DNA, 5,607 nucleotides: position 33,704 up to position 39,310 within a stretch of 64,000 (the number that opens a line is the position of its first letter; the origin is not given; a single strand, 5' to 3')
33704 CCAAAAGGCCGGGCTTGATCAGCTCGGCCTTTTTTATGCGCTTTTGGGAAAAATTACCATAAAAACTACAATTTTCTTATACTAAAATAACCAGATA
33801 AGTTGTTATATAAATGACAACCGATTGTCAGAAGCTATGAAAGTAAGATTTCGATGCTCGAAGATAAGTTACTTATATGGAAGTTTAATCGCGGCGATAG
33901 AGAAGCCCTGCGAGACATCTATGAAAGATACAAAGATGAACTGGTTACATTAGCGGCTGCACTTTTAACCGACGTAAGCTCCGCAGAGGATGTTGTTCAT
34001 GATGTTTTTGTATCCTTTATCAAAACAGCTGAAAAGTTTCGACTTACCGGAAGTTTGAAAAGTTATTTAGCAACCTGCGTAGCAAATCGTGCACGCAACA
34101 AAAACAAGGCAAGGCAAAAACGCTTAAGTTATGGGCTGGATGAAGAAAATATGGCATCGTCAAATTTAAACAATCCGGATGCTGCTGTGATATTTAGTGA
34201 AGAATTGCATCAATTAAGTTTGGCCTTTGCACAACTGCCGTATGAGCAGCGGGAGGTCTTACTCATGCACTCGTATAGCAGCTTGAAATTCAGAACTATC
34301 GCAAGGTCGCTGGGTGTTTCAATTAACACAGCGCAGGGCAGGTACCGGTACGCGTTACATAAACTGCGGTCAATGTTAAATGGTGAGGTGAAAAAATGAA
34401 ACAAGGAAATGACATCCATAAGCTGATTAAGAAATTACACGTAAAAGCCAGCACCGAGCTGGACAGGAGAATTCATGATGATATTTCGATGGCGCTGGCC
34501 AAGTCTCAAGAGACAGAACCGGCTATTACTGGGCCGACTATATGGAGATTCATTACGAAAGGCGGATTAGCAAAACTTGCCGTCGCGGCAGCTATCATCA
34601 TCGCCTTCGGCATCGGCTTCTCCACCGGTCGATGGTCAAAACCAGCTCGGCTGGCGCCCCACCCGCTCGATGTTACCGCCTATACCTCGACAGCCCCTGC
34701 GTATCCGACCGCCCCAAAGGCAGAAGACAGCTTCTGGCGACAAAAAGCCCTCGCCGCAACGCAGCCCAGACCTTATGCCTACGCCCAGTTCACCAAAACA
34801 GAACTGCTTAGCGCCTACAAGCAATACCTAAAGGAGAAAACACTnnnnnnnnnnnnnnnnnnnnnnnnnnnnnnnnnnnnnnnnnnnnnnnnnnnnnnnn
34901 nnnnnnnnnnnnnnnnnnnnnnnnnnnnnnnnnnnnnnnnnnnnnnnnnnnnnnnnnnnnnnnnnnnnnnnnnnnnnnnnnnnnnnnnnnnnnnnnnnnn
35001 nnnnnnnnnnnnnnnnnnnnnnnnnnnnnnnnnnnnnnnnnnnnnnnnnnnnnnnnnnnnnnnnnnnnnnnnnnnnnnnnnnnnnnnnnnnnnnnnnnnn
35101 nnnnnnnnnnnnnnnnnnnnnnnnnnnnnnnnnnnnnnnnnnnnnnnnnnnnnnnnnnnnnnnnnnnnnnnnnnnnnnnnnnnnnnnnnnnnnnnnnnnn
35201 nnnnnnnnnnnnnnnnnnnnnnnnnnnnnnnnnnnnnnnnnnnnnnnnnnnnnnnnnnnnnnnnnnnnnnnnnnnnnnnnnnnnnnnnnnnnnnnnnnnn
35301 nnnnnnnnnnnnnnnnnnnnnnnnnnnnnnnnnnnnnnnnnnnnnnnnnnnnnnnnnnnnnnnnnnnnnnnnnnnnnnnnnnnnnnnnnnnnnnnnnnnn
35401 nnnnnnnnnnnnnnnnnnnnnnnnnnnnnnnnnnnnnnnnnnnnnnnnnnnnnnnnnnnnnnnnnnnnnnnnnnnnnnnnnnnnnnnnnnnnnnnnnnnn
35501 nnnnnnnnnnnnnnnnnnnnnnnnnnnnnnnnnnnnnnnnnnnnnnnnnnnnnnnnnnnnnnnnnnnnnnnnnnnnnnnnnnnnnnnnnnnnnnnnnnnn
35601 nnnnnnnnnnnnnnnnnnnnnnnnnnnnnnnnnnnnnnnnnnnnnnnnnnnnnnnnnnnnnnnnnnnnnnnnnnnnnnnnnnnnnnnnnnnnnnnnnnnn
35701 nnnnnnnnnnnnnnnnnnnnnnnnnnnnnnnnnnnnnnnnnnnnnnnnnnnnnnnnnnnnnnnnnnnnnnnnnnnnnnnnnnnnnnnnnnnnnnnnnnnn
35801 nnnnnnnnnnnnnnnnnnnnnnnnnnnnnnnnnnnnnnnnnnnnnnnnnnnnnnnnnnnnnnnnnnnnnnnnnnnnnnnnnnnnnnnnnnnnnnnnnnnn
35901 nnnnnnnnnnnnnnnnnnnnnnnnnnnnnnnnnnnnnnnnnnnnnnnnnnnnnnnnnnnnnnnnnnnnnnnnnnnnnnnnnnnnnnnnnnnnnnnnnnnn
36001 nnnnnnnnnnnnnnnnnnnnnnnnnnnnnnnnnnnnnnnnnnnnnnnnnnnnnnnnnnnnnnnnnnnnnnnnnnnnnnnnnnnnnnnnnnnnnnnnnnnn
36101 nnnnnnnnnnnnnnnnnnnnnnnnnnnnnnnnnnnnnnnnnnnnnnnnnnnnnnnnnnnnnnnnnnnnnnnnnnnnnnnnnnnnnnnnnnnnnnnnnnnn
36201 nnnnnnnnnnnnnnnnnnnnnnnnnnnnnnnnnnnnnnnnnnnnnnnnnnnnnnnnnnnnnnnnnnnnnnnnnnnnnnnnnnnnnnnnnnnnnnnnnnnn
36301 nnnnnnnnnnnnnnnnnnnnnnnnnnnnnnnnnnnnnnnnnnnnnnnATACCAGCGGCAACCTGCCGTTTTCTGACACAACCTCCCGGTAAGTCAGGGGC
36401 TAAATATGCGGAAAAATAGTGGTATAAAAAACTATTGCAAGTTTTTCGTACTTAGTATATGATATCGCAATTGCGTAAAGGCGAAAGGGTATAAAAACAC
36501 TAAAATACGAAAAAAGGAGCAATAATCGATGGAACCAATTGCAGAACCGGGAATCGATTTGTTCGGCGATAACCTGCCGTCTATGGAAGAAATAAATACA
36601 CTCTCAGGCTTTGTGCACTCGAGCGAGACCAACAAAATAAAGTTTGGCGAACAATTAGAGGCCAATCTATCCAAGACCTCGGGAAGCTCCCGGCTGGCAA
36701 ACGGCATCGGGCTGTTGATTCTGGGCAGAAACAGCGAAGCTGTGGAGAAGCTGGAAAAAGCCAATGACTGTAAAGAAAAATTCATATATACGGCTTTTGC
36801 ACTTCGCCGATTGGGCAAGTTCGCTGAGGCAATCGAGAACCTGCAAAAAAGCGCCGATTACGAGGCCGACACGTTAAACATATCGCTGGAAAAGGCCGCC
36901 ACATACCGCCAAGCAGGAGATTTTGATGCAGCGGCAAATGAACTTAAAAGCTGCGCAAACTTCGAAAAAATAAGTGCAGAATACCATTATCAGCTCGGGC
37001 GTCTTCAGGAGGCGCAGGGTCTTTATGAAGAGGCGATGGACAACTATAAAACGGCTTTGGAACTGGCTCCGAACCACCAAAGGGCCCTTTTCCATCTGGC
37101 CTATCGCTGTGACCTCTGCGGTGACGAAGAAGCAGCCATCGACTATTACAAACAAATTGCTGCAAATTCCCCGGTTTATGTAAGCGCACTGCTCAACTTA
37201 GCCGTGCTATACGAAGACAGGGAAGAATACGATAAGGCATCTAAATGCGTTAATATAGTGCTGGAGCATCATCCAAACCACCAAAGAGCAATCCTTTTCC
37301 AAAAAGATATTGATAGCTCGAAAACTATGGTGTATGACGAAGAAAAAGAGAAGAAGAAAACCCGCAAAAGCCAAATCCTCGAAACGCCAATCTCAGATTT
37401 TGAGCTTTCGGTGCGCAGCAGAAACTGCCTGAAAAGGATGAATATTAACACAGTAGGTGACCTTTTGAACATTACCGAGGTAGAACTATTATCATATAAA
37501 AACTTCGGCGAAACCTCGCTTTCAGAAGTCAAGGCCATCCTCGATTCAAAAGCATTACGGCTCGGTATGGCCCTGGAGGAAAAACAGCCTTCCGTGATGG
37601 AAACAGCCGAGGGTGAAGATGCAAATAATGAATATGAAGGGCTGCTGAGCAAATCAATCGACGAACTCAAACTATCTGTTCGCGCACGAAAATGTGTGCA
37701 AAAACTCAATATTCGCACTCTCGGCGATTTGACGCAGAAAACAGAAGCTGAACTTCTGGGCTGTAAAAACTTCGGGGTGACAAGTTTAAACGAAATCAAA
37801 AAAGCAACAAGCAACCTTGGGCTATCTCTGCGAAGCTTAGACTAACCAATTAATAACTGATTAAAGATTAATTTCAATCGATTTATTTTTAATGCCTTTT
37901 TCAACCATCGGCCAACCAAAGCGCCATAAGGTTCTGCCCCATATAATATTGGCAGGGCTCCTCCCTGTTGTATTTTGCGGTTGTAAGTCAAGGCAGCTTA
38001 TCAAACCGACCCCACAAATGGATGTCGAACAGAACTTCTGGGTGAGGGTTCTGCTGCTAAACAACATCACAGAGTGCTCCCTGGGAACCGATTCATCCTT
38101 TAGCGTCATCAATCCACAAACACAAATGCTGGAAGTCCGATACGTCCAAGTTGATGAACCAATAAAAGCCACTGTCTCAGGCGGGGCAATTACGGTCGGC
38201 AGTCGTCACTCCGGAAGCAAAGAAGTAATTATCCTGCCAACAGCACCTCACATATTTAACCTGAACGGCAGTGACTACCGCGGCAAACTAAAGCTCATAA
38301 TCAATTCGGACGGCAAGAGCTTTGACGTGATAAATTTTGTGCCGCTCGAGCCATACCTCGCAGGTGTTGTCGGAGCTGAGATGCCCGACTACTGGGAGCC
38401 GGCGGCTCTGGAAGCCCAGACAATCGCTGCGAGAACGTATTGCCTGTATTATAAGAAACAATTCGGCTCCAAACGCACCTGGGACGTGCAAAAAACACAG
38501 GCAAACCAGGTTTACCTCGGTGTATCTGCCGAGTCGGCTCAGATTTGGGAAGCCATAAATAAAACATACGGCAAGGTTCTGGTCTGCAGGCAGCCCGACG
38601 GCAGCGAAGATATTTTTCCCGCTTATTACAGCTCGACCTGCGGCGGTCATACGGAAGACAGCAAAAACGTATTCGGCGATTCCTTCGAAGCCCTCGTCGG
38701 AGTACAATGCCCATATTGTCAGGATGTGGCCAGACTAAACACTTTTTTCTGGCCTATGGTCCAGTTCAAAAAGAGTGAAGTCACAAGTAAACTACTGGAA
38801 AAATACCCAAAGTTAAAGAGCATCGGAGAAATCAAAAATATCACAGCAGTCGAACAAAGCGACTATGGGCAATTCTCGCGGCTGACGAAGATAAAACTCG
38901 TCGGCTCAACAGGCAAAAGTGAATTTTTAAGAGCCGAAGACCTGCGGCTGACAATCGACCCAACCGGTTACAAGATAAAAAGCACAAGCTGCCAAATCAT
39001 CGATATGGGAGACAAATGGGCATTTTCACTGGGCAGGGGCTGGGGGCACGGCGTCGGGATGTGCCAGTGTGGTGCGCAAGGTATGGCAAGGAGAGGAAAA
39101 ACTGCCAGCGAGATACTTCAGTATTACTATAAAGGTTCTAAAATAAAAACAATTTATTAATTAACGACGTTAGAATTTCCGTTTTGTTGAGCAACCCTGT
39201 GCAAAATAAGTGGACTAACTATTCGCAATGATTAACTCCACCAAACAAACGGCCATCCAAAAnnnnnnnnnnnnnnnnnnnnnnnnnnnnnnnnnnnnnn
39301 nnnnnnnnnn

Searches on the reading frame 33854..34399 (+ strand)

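Call 83: search_protein_families(library=pfam, proteins=[window:33854-34399:+], max_evalue=0.00001)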
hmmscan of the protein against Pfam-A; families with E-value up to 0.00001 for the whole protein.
window:33854-34399:+ (181 aa): 4 families
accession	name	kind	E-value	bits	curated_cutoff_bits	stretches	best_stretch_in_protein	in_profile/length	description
PF04542.20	Sigma70_r2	-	6.8e-12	45.5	24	1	22-88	1-69/71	Sigma-70 region 2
PF08281.18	Sigma70_r4_2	-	5.7e-09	35.9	25.7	1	120-168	3-51/54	Sigma-70, region 4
PF07638.17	Sigma70_ECF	-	1e-07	32.5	21.1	1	8-175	8-183/185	ECF sigma factor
PF04545.22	Sigma70_r4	-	5e-07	29.6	24.1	1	124-172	1-49/50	Sigma-70, region 4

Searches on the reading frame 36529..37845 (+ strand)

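Call 84: search_protein_families(library=pfam, proteins=[window:36529-37845:+], max_evalue=0.00001)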
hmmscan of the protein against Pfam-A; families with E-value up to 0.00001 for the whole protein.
window:36529-37845:+ (438 aa): 15 families
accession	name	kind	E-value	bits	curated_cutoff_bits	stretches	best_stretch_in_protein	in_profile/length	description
PF03118.21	RNA_pol_A_CTD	-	1.1e-41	140.9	23.8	2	276-339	3-66/67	Bacterial RNA polymerase, alpha chain C terminal domain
PF07719.23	TPR_2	-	2.8e-17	61.8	27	1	150-183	1-34/34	Tetratricopeptide repeat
PF00515.34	TPR_1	-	2.6e-16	59.1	27.8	1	150-183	1-34/34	Tetratricopeptide repeat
PF13428.12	TPR_14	-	2.1e-14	53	23.5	0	151-191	2-42/44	Tetratricopeptide repeat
PF14559.12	TPR_19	-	4.1e-14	53.1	25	0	198-253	5-60/68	Tetratricopeptide repeat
PF13181.12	TPR_8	-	4.7e-12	45.5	25.7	0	150-183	1-34/34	Tetratricopeptide repeat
PF13424.12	TPR_12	-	9.9e-11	42.1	30.1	0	150-210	10-71/77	Tetratricopeptide repeat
PF13414.12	TPR_11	-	4.8e-10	39.4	26.8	0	162-191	6-35/42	TPR repeat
PF13432.12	TPR_16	-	7.5e-10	39.5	32.7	0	154-215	1-62/65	Tetratricopeptide repeat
PF13174.12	TPR_6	-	2e-09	37.9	26.3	0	154-183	4-33/33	Tetratricopeptide repeat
PF13176.12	TPR_7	-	1.7e-08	34.4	27.9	0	154-181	3-30/36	Tetratricopeptide repeat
PF25062.1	ARM_TT21_N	-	2.4e-08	34.4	40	1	73-252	19-202/222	Tetratricopeptide repeat protein 21 N-terminal ARM repeat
PF13431.12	TPR_17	-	1.2e-07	31.8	24.4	0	206-237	1-32/34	Tetratricopeptide repeat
PF24575.1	TPR_Slam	-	8.2e-06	26.6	35.2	0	153-191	50-88/104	Surface lipoprotein assembly modifier, N-terminal TPR repeats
PF23914.1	TPR_CcmH_CycH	-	9.3e-06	26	42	0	156-250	56-153/158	Cytochrome c-type biogenesis protein H TPR domain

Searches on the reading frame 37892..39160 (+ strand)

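Call 84: search_protein_families(library=pfam, proteins=[window:37892-39160:+], max_evalue=0.00001)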
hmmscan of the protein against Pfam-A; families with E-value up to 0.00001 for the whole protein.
window:37892-39160:+ (422 aa): 1 family
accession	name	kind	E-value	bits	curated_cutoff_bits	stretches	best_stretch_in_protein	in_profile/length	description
PF08486.15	SpoIID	-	1.4e-22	80.5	23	1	142-231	3-96/97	Stage II sporulation protein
